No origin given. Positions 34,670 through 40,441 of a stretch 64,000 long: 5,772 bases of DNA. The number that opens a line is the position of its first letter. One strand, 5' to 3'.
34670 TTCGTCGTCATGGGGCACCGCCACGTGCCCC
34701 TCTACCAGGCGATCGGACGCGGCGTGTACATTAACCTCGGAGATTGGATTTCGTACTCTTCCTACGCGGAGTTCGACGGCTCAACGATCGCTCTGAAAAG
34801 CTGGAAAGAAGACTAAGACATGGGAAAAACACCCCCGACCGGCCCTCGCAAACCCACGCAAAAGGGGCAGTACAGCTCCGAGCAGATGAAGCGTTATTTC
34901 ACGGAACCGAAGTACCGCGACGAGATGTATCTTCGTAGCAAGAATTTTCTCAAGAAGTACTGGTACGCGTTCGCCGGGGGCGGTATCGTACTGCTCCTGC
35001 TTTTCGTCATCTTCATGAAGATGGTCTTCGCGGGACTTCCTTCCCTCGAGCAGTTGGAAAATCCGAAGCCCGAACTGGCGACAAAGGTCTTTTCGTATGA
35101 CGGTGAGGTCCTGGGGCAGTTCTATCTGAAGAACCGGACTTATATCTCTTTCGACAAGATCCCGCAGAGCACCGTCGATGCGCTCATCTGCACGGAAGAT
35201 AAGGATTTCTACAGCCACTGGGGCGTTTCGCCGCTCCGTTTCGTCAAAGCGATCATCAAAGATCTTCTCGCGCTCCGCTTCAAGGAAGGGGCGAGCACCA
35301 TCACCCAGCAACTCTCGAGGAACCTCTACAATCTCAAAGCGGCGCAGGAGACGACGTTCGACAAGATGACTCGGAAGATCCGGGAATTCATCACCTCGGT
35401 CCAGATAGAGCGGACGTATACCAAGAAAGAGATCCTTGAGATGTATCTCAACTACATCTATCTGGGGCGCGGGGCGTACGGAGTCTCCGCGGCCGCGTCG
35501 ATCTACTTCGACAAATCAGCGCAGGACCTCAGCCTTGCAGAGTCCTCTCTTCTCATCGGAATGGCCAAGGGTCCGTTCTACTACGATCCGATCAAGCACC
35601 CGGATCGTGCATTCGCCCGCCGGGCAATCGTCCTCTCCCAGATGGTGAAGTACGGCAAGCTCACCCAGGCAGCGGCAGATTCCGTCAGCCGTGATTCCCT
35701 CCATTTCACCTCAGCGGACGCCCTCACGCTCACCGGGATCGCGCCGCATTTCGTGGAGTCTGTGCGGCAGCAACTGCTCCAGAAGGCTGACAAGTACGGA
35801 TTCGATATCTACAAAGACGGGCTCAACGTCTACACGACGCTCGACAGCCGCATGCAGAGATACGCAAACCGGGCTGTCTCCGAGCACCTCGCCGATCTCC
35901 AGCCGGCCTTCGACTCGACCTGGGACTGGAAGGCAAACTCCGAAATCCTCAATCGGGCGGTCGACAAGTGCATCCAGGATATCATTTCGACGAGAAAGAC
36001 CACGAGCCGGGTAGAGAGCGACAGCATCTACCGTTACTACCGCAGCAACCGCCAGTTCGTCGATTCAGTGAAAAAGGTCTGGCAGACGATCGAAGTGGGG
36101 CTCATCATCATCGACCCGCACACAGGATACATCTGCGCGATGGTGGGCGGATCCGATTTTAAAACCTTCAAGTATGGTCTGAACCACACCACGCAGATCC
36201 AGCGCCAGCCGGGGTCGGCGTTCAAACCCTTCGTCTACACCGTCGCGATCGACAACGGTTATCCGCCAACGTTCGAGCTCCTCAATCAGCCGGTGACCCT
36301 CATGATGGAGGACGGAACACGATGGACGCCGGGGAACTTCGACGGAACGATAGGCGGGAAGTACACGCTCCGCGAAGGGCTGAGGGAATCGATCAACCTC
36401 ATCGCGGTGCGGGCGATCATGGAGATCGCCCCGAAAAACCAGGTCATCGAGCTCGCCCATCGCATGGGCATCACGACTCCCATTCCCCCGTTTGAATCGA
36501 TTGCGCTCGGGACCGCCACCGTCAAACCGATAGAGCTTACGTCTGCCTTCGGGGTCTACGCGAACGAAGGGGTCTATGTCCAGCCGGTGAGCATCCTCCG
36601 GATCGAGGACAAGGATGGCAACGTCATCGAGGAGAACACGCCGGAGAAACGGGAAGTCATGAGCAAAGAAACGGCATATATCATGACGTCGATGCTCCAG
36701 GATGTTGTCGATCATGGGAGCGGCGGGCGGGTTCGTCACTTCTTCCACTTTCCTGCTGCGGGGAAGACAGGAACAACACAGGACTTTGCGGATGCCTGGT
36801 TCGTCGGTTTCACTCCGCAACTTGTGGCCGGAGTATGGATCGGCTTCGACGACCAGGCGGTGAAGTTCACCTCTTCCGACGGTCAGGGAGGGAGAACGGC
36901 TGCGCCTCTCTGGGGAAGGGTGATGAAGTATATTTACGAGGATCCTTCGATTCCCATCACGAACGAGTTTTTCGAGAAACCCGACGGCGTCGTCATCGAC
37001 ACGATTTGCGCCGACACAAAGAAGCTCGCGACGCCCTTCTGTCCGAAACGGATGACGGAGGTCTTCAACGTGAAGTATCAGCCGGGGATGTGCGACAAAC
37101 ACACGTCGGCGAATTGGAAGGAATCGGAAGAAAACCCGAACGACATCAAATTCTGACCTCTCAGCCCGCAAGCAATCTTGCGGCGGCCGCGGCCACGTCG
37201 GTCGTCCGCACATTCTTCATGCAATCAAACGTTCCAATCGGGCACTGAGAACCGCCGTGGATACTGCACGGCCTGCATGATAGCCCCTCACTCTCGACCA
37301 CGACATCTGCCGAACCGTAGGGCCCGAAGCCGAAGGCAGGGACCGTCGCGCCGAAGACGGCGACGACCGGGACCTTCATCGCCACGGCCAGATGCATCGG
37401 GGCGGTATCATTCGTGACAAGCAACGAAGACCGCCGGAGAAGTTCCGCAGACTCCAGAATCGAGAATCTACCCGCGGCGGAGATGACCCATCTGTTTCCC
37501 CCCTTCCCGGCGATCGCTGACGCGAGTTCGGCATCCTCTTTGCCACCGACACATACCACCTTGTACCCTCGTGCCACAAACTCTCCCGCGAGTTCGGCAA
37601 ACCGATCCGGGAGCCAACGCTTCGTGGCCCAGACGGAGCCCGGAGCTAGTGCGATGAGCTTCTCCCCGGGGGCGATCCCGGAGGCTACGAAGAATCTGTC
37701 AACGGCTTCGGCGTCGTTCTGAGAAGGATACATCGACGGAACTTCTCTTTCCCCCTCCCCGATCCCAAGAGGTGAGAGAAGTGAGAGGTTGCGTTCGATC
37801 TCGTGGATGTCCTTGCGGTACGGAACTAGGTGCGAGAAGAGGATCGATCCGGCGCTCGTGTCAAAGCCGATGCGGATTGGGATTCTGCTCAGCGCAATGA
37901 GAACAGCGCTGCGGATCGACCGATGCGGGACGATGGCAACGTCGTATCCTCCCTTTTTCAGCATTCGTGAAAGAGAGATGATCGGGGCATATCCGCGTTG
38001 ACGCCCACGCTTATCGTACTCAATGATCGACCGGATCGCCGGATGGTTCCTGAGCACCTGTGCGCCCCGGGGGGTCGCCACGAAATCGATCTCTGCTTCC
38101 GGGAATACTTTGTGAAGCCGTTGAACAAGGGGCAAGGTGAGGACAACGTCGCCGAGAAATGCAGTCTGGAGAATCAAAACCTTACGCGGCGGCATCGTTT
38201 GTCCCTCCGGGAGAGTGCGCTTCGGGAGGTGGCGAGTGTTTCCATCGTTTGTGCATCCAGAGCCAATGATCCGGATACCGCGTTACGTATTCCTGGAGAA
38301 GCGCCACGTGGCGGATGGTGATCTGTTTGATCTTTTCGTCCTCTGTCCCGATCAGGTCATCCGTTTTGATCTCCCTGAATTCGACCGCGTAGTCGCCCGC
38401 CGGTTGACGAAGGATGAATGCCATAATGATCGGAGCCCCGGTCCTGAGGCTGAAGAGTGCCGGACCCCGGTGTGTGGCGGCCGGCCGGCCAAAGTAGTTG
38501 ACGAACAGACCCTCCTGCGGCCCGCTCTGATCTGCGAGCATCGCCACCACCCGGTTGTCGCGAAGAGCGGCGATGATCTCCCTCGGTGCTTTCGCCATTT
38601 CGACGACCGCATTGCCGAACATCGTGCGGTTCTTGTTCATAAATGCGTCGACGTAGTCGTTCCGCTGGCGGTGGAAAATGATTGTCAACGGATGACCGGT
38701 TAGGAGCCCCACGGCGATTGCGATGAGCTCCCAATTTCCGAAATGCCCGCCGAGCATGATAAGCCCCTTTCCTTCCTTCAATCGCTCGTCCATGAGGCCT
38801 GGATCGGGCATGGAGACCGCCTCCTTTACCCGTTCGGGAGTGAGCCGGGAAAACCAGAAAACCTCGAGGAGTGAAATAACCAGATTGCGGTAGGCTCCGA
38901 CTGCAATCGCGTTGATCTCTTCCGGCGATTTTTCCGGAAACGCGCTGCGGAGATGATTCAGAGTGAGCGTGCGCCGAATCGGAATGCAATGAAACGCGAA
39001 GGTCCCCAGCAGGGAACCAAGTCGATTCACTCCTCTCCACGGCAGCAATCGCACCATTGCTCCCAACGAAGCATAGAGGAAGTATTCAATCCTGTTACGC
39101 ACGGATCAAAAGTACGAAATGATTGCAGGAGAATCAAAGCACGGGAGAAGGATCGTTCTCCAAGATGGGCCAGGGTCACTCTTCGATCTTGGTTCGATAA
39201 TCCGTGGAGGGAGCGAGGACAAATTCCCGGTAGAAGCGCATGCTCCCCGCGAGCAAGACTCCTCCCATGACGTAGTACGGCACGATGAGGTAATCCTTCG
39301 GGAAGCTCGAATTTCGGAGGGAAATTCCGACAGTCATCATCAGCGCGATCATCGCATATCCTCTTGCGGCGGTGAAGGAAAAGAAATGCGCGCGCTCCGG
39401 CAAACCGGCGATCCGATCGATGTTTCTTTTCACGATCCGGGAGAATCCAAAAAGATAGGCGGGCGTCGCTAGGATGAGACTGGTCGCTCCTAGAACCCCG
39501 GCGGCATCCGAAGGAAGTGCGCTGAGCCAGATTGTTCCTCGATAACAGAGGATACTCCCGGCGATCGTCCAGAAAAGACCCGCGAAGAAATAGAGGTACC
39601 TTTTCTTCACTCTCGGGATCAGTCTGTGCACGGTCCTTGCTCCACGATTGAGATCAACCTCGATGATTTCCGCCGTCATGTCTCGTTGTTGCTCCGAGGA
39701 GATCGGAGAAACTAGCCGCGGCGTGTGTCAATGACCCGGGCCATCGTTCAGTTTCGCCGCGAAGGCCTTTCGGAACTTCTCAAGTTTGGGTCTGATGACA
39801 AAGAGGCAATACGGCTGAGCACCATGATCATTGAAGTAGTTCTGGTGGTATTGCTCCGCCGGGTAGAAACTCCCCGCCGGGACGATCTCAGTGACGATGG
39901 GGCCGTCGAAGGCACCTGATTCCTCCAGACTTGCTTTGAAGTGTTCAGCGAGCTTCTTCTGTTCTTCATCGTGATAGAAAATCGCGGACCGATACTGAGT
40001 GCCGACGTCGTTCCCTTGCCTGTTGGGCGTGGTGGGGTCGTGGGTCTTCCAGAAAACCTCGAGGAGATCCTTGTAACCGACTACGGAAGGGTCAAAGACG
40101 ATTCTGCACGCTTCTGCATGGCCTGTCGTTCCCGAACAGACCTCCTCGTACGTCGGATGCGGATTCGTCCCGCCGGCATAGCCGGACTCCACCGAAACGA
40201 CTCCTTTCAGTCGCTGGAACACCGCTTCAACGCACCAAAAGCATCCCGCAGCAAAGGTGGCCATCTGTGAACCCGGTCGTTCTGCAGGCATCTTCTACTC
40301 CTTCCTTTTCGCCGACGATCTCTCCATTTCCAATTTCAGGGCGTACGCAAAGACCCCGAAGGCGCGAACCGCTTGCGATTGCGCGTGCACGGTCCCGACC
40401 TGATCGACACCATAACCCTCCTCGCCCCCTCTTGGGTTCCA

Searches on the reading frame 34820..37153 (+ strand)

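Call 59: search_protein_families(library=pfam, proteins=[window:34820-37153:+], max_evalue=0.00001)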
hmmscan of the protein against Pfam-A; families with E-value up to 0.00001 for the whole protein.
window:34820-37153:+ (778 aa): 2 families
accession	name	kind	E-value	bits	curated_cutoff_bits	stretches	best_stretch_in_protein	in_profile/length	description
PF00912.28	Transgly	-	1.3e-58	197.7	27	1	95-275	2-177/178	Transglycosylase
PF00905.27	Transpeptidase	-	1.9e-26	93.4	22.1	1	428-667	3-267/299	Penicillin binding protein transpeptidase domain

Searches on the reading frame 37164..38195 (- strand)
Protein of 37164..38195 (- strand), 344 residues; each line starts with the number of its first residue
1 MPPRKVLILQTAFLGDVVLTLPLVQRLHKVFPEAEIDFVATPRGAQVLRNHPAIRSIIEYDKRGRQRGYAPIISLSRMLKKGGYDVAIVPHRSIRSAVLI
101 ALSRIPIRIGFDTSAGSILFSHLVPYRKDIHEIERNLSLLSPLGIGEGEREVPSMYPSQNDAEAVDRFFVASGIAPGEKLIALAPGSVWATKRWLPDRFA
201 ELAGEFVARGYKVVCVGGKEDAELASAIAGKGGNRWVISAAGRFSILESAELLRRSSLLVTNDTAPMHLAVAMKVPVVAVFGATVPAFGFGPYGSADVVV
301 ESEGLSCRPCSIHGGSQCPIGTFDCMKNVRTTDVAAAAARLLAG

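Call 84: search_protein_families(library=pfam, proteins=[window:37164-38195:-], max_evalue=0.001)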
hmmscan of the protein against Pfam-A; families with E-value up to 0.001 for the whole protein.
window:37164-38195:- (344 aa): 2 families
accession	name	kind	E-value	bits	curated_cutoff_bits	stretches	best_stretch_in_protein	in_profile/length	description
PF01075.23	Glyco_transf_9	-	1.1e-37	130.1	22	1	73-310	2-236/247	Glycosyltransferase family 9 (heptosyltransferase)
PF13439.12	Glyco_transf_4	-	0.00019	21.9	28.5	0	38-126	24-119/170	Glycosyltransferase Family 4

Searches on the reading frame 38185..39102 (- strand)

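Call 84: search_protein_families(library=pfam, proteins=[window:38185-39102:-], max_evalue=0.001)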
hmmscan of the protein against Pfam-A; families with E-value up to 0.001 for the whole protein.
window:38185-39102:- (306 aa): 1 family
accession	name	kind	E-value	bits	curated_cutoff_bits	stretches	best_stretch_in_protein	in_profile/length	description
PF03279.18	Lip_A_acyltrans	-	3.7e-47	161.4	22.3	1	7-288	16-294/295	Bacterial lipid A biosynthesis acyltransferase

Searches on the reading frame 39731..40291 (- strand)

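Call 84: search_protein_families(library=pfam, proteins=[window:39731-40291:-], max_evalue=0.001)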
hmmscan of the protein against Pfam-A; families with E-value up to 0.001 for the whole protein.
window:39731-40291:- (187 aa): 1 family
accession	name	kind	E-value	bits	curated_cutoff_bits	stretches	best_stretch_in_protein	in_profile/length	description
PF01625.27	PMSR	-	9.3e-70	234.2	23.7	1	11-162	2-152/153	Peptide methionine sulfoxide reductase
